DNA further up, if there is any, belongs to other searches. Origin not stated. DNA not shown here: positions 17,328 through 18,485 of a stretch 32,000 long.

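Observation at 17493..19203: GC-rich, translationally coupled two-gene exported module: a clan-CD-peptidase-like lipoprotein plus an unknown secreted partner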

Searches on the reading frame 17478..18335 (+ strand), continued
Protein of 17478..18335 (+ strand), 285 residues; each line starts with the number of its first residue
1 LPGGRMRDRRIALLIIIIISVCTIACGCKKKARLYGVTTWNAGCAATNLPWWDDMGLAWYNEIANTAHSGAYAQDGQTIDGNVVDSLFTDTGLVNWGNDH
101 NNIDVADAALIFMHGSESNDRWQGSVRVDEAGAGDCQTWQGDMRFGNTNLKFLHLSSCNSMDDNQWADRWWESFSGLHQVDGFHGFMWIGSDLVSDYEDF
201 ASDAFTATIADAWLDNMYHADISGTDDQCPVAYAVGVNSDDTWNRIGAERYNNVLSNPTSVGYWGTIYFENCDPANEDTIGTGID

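Call 32: search_solved_structures(query=A1, max_evalue=10, show_alignments=3)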
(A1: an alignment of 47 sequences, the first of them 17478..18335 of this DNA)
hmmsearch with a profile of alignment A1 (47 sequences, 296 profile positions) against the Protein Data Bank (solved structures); distinct sequences matched with E-value up to 10: 2.
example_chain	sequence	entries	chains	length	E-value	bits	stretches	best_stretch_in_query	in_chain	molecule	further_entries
1m8n_A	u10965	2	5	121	0.011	18.2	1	65-137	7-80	Antifreeze protein isoform 501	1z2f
6lvr_C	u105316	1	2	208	0.42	13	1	68-121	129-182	Proteinaceous RNase P 1, chloroplastic/mitochondrial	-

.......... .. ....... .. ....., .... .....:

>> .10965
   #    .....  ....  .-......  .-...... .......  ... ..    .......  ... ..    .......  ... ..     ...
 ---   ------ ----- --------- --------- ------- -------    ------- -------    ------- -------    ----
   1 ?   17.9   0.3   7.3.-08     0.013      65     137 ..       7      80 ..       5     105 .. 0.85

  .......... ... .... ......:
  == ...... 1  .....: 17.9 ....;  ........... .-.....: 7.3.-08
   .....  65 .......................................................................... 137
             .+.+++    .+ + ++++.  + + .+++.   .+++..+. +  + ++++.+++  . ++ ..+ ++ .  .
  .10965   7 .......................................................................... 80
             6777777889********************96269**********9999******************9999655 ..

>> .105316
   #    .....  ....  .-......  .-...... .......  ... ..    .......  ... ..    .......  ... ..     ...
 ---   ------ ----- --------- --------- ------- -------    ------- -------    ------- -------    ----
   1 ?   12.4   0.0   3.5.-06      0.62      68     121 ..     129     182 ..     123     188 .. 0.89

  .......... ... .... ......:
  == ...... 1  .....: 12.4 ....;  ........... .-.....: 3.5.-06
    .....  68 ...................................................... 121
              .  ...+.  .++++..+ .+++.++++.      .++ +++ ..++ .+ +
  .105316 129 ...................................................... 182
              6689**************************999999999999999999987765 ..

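Call 36: find_related_loci(query=A1, collection=genome_contigs, flank=4000)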
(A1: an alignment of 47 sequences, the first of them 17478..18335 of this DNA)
Query A1 (285 aa) in genome_contigs; peptide patterns used: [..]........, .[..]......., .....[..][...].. (x = any residue, [..] = any of these).
232 stretches matched a pattern; 104 encode a relative of the query (tblastn E <= 1e-3); the best 80 are kept; 80 distinct loci.
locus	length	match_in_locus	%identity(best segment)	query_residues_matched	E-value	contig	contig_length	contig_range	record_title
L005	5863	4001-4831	88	1-277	7e-165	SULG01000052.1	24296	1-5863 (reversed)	MAG: Candidatus Jettenia ecosi isolate J2 contig00154, whole genome shotgun sequence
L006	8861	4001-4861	74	2-285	4e-144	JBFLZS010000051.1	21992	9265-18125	MAG: Nitrospirota bacterium isolate MAG117 MAG117_51, whole genome shotgun sequence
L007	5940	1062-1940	54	1-282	2e-101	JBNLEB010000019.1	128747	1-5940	MAG: Mariprofundaceae bacterium isolate C1C2.bin.36.orig k141_948994, whole genome shotgun sequence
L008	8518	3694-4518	55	9-280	2e-98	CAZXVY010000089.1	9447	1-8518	MAG TPA_asm: uncultured Terriglobales bacterium isolate SRP119689_co1_251 genome assembly, contig: NODE_11295_length_944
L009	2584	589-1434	52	11-282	6e-101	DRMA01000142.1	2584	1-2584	MAG TPA_asm: Thiothrix sp. isolate HyVt-477 HyVt-477_k145_307610, whole genome shotgun sequence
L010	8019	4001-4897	50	1-282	4e-97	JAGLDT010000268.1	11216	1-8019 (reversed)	MAG: Cocleimonas sp. isolate SW_4_41 ROV167.bin.41.fa_268, whole genome shotgun sequence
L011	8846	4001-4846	52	10-282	4e-96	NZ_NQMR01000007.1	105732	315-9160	Pseudoalteromonas sp. NBT06-2 contig7, whole genome shotgun sequence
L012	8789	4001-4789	59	30-282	3e-101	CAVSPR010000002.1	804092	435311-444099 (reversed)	MAG: uncultured Acidobacteriota bacterium isolate MFD02979.bin.2.94 genome assembly, contig: contig_18186, whole genome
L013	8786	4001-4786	51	29-280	1e-86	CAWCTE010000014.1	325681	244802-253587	MAG: uncultured Alphaproteobacteria bacterium isolate MFD05442.bin.2.316 genome assembly, contig: contig_8854, whole gen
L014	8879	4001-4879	48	3-280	3e-86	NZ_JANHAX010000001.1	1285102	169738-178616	Marimonas arenosa strain KCTC 52189 NODE_1_length_1285102_cov_90.139698, whole genome shotgun sequence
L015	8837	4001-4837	47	12-280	2e-84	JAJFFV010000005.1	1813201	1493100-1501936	MAG: Parvularculaceae bacterium isolate OFTM378 OFTM378_4, whole genome shotgun sequence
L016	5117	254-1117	46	1-280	5e-83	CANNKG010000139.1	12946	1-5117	MAG: Methylococcaceae bacterium isolate ZH-Oct18-51 genome assembly, contig: ZH-Oct18-C4417, whole genome shotgun sequen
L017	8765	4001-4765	48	31-280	5e-81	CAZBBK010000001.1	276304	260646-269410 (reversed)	MAG TPA_asm: uncultured Gemmatimonadota bacterium isolate binchicken_co65_262 genome assembly, contig: NODE_26_length_27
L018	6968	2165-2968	50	33-281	2e-79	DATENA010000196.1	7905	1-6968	MAG TPA_asm: Fibrobacteria bacterium isolate SMAG_U8957 k141_2966797, whole genome shotgun sequence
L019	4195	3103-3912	51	31-281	7e-78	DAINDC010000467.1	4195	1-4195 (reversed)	MAG TPA_asm: Fibrobacterota bacterium isolate CTOTU41470 NODE_27566_length_4195_cov_2.974638, whole genome shotgun seque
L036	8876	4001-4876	42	6-280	7e-62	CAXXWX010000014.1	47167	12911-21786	MAG: Phycisphaerae bacterium isolate e6993cc0-709b-411a-8bd5-6f5b4bf9d55c genome assembly, contig: contig_14, whole geno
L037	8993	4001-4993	40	4-280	3e-61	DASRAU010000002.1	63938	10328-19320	MAG TPA_asm: Verrucomicrobiia bacterium isolate SMAG_U11126 k141_4697057, whole genome shotgun sequence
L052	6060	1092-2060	39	3-280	3e-57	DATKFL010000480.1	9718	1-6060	MAG TPA_asm: Dongiaceae bacterium isolate SMAG_U14524 k141_6954375, whole genome shotgun sequence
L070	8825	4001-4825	37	29-273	6e-48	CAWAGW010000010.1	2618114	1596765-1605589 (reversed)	MAG: uncultured delta proteobacterium isolate MFD02416.bin.2.191 genome assembly, contig: contig_6040, whole genome shot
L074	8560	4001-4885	36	14-281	1e-46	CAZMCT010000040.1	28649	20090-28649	MAG TPA_asm: uncultured Planctomycetales bacterium isolate binchicken_co274_500 genome assembly, contig: NODE_4208_lengt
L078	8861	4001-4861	36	12-280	5e-44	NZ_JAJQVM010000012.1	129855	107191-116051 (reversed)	Marinibactrum halimedae strain NBRC 110095 Scaffold12_1, whole genome shotgun sequence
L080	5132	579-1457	33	9-277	7e-43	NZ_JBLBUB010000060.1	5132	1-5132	Microbulbifer sp. 2304DJ12-6 2304DJ12-6_60, whole genome shotgun sequence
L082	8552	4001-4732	39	52-277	4e-42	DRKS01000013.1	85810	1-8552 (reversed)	MAG TPA_asm: Sedimenticola sp. isolate HyVt-446 HyVt-446_k145_1225805, whole genome shotgun sequence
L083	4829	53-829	35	37-280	3e-41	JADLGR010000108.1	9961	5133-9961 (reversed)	MAG: Deltaproteobacteria bacterium isolate SJ448 c_000000230871, whole genome shotgun sequence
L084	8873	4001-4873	37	9-277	1e-40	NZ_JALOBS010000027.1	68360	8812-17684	MAG: Methylomonas sp. isolate SO_2017_LW3 bin 4 NODE_811_length_68360_cov_1.916551_LW162_2017, whole genome shotgun sequ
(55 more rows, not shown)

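Call 42: search_protein_families(library=pfam, alignment_id=A1, max_evalue=10)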
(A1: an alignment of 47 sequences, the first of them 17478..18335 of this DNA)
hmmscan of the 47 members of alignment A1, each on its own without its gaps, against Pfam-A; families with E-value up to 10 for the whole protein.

A. member 1, window:17478-18335:+ (285 aa): 3 families
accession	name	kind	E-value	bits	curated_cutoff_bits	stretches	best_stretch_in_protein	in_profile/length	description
PF19872.4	DUF6345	-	3.8e-17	62.9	26.9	1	44-253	9-196/221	Family of unknown function (DUF6345)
PF13516.12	LRR_6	-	0.35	11.5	23.4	1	147-163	2-17/24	Leucine Rich repeat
PF22812.1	CR_prot_dom_plant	-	2.7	8.9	34.1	1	12-32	50-70/71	Plant cysteine-rich protein domain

B. families by the number of members that match (of 47 scanned): 8 families
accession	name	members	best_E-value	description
PF19872.4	DUF6345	47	4e-20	Family of unknown function (DUF6345)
PF13516.12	LRR_6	3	0.35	Leucine Rich repeat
PF22489.1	BACOVA_N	2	0.17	BACOVA_00430, N-terminal domain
PF18243.6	BfiI_DBD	1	0.072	Metal-independent restriction enzyme BfiI DNA binding domain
PF07203.16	DUF1412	1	0.091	Protein of unknown function (DUF1412)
PF11399.14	DUF3192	1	0.13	Protein of unknown function (DUF3192)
PF11357.14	Spy1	1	0.13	Cell cycle regulatory protein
PF22812.1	CR_prot_dom_plant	1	2.7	Plant cysteine-rich protein domain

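Call 73: search_protein_families(library=padloc, proteins=[window:17493-18335:+], max_evalue=1)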
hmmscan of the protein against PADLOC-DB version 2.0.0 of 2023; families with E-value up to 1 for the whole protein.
window:17493-18335:+ (280 aa): 0 families

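Call 74: search_protein_families(library=phrogs, proteins=[window:17493-18335:+], max_evalue=1)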
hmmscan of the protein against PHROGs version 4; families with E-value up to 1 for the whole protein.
window:17493-18335:+ (280 aa): 0 families

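Call 75: search_dna_similar(query=window:17493-18335:+, collection=plasmids, mode=protein, max_evalue=0.001, max_rows=15)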
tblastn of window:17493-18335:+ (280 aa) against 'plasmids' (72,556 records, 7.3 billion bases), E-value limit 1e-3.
No match.

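Call 77: search_protein_families(library=pfam, proteins=[L078:3971-4873:+, L080:564-1478:+, L082:3743-4750:+, L084:3962-4891:+, L036:3971-6220:+, L052:735-3569:+, L070:3788-5785:+, L074:3539-6259:+, L037:3896-6502:+], max_evalue=0.01)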
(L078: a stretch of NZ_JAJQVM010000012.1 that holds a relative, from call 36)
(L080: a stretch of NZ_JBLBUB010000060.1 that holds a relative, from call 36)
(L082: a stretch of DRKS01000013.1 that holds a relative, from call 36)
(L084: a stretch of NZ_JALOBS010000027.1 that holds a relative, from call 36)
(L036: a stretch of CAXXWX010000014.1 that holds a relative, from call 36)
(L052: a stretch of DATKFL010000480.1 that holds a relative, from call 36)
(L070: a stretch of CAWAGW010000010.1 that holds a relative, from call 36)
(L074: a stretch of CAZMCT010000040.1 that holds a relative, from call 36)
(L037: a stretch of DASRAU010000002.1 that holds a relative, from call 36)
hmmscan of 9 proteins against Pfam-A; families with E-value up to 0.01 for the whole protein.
L078:3971-4873:+ (300 aa): 1 family
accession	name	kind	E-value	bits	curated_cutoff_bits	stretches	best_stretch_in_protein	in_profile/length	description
PF19872.4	DUF6345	-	1e-06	28.8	26.9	1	43-224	9-171/221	Family of unknown function (DUF6345)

L080:564-1478:+ (304 aa): 1 family
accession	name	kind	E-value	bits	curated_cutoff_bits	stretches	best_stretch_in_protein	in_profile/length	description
PF19872.4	DUF6345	-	3.7e-06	27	26.9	1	47-231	9-174/221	Family of unknown function (DUF6345)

L082:3743-4750:+ (335 aa): 1 family
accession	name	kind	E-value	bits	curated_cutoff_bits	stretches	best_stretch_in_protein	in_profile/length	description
PF19872.4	DUF6345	-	1.5e-08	34.8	26.9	1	92-273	22-171/221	Family of unknown function (DUF6345)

L084:3962-4891:+ (309 aa): 1 family
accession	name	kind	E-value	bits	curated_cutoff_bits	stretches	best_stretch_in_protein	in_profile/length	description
PF19872.4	DUF6345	-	1.3e-10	41.6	26.9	1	64-244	22-184/221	Family of unknown function (DUF6345)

L036:3971-6220:+ (750 aa): 2 families
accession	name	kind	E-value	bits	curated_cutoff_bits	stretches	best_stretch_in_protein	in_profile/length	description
PF19872.4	DUF6345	-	2e-08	34.4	26.9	1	94-244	40-178/221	Family of unknown function (DUF6345)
PF02412.23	TSP_3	-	8.4e-07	29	25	1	609-632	13-36/36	Thrombospondin type 3 repeat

L052:735-3569:+ (945 aa): 2 families
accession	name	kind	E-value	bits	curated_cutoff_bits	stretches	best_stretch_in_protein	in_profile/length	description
PF19872.4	DUF6345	-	2.3e-15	57.1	26.9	1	230-371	45-171/221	Family of unknown function (DUF6345)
PF02412.23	TSP_3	-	0.00012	22.1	25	1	764-786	14-36/36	Thrombospondin type 3 repeat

L070:3788-5785:+ (666 aa): 1 family
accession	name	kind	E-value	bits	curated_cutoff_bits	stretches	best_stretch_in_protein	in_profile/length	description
PF19872.4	DUF6345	-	7.5e-11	42.4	26.9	1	153-283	47-171/221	Family of unknown function (DUF6345)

L074:3539-6259:+ (907 aa): 2 families
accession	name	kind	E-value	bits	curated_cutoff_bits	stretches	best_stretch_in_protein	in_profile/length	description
PF19872.4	DUF6345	-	9.8e-12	45.2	26.9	1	237-382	45-172/221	Family of unknown function (DUF6345)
PF02412.23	TSP_3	-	0.0023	18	25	1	747-766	15-34/36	Thrombospondin type 3 repeat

L037:3896-6502:+ (869 aa): 2 families
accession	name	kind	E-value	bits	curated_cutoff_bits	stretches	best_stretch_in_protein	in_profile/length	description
PF19872.4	DUF6345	-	3.1e-16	60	26.9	1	149-295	39-171/221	Family of unknown function (DUF6345)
PF02412.23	TSP_3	-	5.9e-06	26.3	25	1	688-710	14-36/36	Thrombospondin type 3 repeat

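Call 88: search_protein_families(library=pfam, proteins=[L082:6029-6811:+, L084:6168-6956:+, L083:2048-2842:+, L003:4349-4939:+, L004:4289-4834:+], max_evalue=0.01)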
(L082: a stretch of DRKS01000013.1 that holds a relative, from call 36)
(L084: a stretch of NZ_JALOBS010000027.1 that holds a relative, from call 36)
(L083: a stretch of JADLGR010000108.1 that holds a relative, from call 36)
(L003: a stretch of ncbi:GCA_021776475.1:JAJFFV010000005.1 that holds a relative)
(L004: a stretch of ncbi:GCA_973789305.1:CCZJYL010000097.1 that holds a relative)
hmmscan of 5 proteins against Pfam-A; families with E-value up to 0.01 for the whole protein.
L082:6029-6811:+ (260 aa): 0 families

L084:6168-6956:+ (262 aa): 0 families

L083:2048-2842:+ (264 aa): 1 family
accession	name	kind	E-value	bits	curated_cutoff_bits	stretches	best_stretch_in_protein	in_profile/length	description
PF07589.16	PEP-CTERM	-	0.0026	18.2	20.7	1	234-259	2-24/24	PEP-CTERM motif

L003:4349-4939:+ (196 aa): 1 family
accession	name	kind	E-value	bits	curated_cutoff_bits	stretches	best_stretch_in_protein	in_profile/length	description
PF02981.21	FokI_D1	-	0.006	17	25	0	135-161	117-143/156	FokI, recognition domain, subdomain 1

L004:4289-4834:+ (181 aa): 0 families
